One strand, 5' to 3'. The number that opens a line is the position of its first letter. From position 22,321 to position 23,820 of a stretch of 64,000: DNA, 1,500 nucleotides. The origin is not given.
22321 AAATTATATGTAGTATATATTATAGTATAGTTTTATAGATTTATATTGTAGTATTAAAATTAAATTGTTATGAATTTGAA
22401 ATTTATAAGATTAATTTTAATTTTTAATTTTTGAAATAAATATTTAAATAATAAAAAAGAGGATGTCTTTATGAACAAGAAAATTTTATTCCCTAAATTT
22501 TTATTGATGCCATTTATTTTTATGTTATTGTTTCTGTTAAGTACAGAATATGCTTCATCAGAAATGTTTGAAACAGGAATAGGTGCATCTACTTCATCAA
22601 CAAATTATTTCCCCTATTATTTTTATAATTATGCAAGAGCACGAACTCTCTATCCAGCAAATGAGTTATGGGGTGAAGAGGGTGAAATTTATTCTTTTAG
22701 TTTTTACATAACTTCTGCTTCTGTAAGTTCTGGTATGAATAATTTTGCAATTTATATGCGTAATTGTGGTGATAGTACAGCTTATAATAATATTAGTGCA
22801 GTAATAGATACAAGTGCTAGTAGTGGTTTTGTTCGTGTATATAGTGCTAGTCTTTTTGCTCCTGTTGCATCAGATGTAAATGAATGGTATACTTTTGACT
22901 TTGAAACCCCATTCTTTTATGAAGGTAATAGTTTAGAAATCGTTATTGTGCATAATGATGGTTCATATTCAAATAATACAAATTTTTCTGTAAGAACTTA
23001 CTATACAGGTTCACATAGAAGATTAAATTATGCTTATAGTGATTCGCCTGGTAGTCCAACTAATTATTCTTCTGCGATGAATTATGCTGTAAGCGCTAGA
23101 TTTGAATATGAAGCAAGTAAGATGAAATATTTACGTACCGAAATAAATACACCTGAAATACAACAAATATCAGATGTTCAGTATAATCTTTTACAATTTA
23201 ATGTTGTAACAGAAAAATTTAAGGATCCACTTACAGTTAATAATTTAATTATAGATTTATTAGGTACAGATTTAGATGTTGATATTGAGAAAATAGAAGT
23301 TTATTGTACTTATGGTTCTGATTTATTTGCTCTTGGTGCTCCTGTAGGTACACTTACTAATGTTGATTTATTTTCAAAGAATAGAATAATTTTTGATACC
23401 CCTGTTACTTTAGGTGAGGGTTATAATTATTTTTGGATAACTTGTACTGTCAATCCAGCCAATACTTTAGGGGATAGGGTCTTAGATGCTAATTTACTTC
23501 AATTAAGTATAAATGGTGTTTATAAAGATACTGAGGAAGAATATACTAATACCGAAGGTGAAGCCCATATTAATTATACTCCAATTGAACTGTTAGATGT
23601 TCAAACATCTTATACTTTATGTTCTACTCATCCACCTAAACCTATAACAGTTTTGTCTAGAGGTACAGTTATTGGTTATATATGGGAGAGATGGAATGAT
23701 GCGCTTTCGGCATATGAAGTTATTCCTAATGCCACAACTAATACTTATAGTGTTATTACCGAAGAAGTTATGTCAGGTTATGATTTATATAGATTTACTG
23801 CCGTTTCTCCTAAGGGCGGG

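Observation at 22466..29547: Near-perfect tandem duplication of a 3.35-kb unit encoding a 1079-aa T9SS Ig-like surface protein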

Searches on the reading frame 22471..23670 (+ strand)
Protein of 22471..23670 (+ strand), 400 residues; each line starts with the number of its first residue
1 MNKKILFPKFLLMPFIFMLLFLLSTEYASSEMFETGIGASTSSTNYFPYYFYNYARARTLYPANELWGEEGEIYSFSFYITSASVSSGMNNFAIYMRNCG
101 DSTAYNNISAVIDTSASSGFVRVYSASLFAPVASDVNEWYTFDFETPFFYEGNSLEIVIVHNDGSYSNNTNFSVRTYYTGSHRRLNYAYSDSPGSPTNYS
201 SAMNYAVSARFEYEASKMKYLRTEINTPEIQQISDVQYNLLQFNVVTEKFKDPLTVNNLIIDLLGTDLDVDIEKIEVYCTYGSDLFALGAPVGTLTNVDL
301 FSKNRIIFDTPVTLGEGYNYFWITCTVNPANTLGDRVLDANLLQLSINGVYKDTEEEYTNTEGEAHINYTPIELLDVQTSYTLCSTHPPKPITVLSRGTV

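Call 30: find_homologous_proteins(query=window:22471-23610:+, max_evalue=0.001)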
Query window:22471-23610:+: 2828 candidates shared short words with the query, none scored E <= 0.001.

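Call 42: predict_structure(alignment_id=A2)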
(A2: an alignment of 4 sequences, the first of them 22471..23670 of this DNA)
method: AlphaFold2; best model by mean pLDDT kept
length: 400 residues; sequences in the alignment: 4
mean_pLDDT: 42.2   pTM: 0.40
mean pLDDT of the five models: 42.2, 39.6, 36.0, 35.9, 35.2
residues with pLDDT >= 90: 0; 70-90: 45; 50-70: 70; < 50: 285
segments of 3 or more residues with pLDDT < 50: 1-9, 21-55, 102-107, 163-170, 173-209, 211-273, 279-400
pLDDT, mean of each block of 10 residues (from residue 1): 42 57 31 22 29 50 56 64 55 77 46 73 81 62 77 72 49 40 37 33 41 31 23 25 31 32 36 48 36 45 35 37 45 32 24 26 22 21 22 25
secondary structure, 60 per line:
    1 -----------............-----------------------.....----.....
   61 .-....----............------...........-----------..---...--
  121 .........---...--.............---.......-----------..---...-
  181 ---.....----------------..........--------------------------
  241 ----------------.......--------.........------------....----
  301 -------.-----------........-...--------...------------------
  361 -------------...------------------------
elements in order: H12-23 E47-51 E56-61 H63-66 E71-82 E89-99 E121-129 E138-150 E154-160 E177-179 E184-188 E205-214 H257-263 E272-280 E293-296 E320-327

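Call 45: search_protein_representatives(protein=window:22471-23670:+)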
Query: 400 residues. Proteins with E-value up to 0.001 (for the whole library): 358; up to 1e-10: 78; up to 1e-30: 5. The best 150 are listed.
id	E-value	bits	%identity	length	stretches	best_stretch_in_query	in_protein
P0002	3.6e-90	319.0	50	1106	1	6-399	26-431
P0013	8.3e-65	235.5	31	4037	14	24-201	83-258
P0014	1.7e-49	185.2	38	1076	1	10-394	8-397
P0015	1.5e-39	152.4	34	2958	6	24-204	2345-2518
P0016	3.8e-33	131.3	37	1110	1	137-399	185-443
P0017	7.1e-27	110.7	33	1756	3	37-194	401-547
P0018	1.5e-24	103.1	32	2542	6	33-192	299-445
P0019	1.2e-23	100.1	35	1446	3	35-210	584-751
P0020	8.8e-23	97.2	32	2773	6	24-199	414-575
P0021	9.0e-23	97.2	27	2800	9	232-356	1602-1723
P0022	7.8e-22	94.1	31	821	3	30-211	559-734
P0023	1.1e-21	93.6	35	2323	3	7-203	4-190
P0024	4.4e-21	91.6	30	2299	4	226-354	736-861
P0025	7.3e-21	90.9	28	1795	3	10-197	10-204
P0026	9.6e-21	90.5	30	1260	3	30-215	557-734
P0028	4.0e-20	88.5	37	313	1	8-216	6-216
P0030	8.3e-20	87.4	30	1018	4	11-199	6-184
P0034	1.0e-18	83.8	34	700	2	5-193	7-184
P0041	8.3e-17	77.5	32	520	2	15-194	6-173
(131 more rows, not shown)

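Call 46: search_protein_families(library=pfam, proteins=[P0013, P0014, P0022, P0028, P0034, P0041, P0030], max_evalue=0.001)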
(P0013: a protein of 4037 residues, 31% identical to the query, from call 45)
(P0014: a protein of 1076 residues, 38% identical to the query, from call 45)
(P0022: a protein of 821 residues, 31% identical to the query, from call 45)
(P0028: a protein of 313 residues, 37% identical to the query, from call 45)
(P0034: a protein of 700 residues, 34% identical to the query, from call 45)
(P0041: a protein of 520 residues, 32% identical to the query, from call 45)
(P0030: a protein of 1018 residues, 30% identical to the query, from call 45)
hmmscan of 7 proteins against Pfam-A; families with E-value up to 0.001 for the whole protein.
P0013 (4037 aa): 2 families
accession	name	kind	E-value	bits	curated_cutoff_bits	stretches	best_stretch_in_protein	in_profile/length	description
PF18998.6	Flg_new_2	-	6.2e-176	571.2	23.6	18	606-671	3-70/73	Divergent InlB B-repeat domain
PF16820.11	PKD_3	-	7.9e-11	42.1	26.3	0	3241-3276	18-53/68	PKD-like domain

P0014 (1076 aa): 4 families
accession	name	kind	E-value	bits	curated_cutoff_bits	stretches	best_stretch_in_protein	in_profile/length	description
PF13927.12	Ig_3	-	2.5e-14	53.9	30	0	588-647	13-73/78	Immunoglobulin domain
PF07679.22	I-set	-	5.8e-11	42.7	23.7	1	581-649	5-74/90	Immunoglobulin I-set domain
PF18962.6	Por_Secre_tail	-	1.1e-09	38.8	27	1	998-1071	3-72/75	Secretion system C-terminal sorting domain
PF03422.21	CBM_6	-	0.0003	21.5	28.9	0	1012-1076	56-125/125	Carbohydrate binding module (family 6)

P0022 (821 aa): 1 family
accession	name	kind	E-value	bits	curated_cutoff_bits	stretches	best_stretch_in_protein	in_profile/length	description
PF19081.6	Ig_7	-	0.00037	21.2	27.3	0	743-811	5-69/84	Ig-like domain CHU_C associated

P0028 (313 aa): 1 family
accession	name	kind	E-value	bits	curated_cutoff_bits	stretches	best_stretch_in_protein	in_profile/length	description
PF18962.6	Por_Secre_tail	-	4.1e-13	49.9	27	1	235-311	3-75/75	Secretion system C-terminal sorting domain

P0034 (700 aa): 1 family
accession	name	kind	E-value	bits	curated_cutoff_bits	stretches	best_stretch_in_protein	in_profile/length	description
PF00041.27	fn3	-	6.5e-12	45.9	25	1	478-557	2-75/84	Fibronectin type III domain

P0041 (520 aa): 2 families
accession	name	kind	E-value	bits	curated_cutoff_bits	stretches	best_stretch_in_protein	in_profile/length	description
PF00041.27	fn3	-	2.2e-12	47.5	25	1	210-282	2-74/84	Fibronectin type III domain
PF25059.1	FN3_DSCAM-DSCAML_C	-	0.00013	22.6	39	1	227-293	12-79/89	DSCAM/DSCAML C-terminal Fn3-like domain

P0030 (1018 aa): 0 families
